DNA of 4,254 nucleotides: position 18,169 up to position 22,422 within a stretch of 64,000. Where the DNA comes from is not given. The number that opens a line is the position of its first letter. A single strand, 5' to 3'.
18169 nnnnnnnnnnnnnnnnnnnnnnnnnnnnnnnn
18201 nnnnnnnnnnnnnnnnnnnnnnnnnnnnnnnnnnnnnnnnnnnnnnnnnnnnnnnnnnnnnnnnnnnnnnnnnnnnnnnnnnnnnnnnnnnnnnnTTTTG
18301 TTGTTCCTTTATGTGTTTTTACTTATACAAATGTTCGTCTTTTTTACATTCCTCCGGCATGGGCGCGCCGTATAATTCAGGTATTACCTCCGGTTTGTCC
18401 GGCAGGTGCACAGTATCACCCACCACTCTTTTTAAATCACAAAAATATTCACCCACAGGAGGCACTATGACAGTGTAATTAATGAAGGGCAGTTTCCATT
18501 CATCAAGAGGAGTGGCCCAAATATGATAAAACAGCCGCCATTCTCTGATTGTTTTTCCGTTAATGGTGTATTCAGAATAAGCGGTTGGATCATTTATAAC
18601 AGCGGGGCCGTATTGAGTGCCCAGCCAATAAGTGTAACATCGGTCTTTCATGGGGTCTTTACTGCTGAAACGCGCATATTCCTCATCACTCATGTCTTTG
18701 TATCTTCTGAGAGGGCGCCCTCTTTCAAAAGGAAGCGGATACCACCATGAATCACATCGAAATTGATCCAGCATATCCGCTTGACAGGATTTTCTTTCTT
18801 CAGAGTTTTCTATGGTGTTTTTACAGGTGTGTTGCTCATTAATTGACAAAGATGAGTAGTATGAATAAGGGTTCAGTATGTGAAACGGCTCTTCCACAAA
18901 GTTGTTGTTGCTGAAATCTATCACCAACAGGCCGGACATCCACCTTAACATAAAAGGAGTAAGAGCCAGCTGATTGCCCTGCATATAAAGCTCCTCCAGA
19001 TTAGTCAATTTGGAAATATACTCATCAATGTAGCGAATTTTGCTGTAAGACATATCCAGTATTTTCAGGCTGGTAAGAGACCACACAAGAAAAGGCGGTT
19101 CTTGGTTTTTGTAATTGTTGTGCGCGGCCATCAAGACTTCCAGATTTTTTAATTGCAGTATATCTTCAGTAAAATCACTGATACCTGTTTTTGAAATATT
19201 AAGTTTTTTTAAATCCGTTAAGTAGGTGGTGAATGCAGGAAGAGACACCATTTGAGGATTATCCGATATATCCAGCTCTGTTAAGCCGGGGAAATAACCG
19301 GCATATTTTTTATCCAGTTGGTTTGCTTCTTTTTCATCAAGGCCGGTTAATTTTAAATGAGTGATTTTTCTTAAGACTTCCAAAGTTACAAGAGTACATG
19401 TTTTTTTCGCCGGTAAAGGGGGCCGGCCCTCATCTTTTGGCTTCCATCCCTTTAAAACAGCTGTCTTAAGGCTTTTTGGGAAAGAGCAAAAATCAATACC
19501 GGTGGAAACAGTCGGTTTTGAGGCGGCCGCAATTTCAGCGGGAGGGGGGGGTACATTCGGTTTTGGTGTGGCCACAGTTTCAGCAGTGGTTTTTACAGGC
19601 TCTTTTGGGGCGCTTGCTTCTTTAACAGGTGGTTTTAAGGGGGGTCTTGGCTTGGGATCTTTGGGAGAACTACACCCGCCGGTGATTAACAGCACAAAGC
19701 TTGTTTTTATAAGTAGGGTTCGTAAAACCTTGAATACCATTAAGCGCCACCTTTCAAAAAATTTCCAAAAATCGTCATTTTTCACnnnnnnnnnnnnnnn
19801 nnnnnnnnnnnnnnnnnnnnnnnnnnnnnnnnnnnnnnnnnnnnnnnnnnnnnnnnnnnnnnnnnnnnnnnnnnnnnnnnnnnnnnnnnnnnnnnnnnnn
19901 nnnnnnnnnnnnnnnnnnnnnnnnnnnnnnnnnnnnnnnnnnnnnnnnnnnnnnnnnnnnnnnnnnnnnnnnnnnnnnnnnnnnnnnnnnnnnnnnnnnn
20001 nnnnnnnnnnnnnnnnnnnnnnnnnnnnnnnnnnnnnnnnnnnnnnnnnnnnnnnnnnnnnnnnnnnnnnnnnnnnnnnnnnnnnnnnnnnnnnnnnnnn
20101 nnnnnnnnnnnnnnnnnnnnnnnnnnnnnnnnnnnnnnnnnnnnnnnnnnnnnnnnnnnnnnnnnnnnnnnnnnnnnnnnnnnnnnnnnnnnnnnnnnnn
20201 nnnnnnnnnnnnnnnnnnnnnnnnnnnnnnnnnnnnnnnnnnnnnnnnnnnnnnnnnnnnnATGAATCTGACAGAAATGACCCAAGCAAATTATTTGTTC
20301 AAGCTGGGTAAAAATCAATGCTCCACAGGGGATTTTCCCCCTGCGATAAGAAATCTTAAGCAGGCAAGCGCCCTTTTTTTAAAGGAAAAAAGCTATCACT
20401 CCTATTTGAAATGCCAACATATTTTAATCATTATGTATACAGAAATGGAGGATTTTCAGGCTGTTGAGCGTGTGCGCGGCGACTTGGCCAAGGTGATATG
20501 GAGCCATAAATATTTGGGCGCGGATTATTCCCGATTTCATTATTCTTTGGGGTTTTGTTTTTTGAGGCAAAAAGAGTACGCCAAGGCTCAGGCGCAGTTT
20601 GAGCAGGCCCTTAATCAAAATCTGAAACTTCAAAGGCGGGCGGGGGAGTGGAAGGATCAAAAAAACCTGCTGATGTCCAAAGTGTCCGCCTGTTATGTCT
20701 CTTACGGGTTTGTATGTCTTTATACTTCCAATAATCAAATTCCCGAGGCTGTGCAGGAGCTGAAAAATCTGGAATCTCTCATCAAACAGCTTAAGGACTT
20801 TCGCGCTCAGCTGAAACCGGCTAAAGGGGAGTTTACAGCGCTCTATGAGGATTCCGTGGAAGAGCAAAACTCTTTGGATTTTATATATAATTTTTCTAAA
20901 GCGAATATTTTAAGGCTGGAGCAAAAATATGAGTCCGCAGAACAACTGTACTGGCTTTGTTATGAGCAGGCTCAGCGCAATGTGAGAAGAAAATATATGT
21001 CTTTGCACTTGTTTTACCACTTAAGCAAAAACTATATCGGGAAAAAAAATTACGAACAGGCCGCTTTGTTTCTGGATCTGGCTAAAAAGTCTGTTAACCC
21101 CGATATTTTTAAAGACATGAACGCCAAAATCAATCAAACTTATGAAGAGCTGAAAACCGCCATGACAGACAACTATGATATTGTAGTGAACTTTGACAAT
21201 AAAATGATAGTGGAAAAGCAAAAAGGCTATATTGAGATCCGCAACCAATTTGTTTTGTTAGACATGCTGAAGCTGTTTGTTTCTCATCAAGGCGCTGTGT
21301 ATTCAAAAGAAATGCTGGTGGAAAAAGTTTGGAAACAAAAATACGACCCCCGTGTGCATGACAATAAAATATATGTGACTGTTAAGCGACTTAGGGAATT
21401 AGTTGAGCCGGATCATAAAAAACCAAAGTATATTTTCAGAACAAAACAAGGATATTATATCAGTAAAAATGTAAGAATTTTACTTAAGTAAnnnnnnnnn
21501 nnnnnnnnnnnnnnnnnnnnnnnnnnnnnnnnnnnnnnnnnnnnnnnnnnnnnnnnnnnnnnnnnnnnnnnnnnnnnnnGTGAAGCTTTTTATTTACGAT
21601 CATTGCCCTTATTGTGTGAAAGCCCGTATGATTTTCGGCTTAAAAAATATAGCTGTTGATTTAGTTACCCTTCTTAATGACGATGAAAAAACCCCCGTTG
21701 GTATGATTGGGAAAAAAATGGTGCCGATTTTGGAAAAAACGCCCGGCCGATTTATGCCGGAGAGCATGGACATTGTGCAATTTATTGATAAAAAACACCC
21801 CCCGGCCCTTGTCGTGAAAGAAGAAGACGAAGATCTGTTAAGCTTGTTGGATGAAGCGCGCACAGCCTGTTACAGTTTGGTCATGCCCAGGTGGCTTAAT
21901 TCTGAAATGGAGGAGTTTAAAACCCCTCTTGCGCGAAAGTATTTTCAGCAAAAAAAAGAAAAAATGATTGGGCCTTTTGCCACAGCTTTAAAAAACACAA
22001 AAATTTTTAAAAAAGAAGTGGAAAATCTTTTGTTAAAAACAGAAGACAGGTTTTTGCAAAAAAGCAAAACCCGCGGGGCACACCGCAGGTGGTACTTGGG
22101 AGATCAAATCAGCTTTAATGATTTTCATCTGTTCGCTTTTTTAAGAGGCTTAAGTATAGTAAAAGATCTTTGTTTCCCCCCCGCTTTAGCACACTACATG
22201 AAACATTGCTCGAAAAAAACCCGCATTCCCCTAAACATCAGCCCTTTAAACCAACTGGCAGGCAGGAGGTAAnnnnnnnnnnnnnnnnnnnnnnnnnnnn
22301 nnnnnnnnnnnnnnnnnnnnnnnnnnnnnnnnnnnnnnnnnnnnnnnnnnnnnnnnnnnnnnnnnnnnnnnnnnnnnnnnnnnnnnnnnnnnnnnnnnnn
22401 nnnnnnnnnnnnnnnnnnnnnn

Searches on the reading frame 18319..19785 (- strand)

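Call 15: search_protein_families(library=pfam, proteins=[window:18319-19785:-], max_evalue=0.001)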
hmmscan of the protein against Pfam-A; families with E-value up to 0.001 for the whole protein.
window:18319-19785:- (488 aa): 4 families
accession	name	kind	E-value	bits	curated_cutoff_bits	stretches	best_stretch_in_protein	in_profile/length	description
PF12799.13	LRR_4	-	1.2e-13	51.2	27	2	238-273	1-36/44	Leucine Rich repeats (2 copies)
PF13855.12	LRR_8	-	4.2e-11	42.9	27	1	237-273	24-61/61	Leucine rich repeat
PF23598.1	LRR_14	-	4e-08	32.8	40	1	189-268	46-121/353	Leucine-rich repeat region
PF00560.39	LRR_1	-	3.2e-07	29.6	20.6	0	262-276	1-16/23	Leucine Rich Repeat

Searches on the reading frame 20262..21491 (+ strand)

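Call 15: search_protein_families(library=pfam, proteins=[window:20262-21491:+], max_evalue=0.001)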
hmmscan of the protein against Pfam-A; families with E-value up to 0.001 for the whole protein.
window:20262-21491:+ (409 aa): 4 families
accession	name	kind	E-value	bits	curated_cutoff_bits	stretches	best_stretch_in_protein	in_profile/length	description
PF00486.34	Trans_reg_C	-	3.1e-12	46.8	26.2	1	334-394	12-70/77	Transcriptional regulatory protein, C terminal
PF13424.12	TPR_12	-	3.6e-09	37.1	30.1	0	90-118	45-73/77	Tetratricopeptide repeat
PF07719.23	TPR_2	-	4.2e-08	33.1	27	1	91-120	2-31/34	Tetratricopeptide repeat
PF00515.34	TPR_1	-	0.00022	21.4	27.8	0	91-118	2-29/34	Tetratricopeptide repeat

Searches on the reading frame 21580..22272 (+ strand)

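Call 77: search_protein_families(library=pfam, proteins=[window:21580-22272:+], max_evalue=0.001)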
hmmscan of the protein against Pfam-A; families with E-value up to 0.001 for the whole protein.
window:21580-22272:+ (230 aa): 6 families
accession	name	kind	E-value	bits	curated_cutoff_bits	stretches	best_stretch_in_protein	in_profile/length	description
PF04399.18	Glutaredoxin2_C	-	3.8e-30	104.8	32.8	1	88-218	4-125/130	Glutaredoxin 2, C terminal domain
PF13417.12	GST_N_3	-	1.8e-11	44.7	22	1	3-75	1-73/75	Glutathione S-transferase, N-terminal domain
PF13409.12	GST_N_2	-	6.3e-06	27.2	25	1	8-71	1-69/70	Glutathione S-transferase, N-terminal domain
PF22041.1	GST_C_7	-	0.00039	20.8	27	1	110-193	26-110/140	Glutathione S-transferase, C-terminal domain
PF00462.30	Glutaredoxin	-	0.00046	20.8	22.9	0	3-36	3-36/60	Glutaredoxin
PF14497.11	GST_C_3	-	0.00062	20.4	21.6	0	136-200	20-75/104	Glutathione S-transferase, C-terminal domain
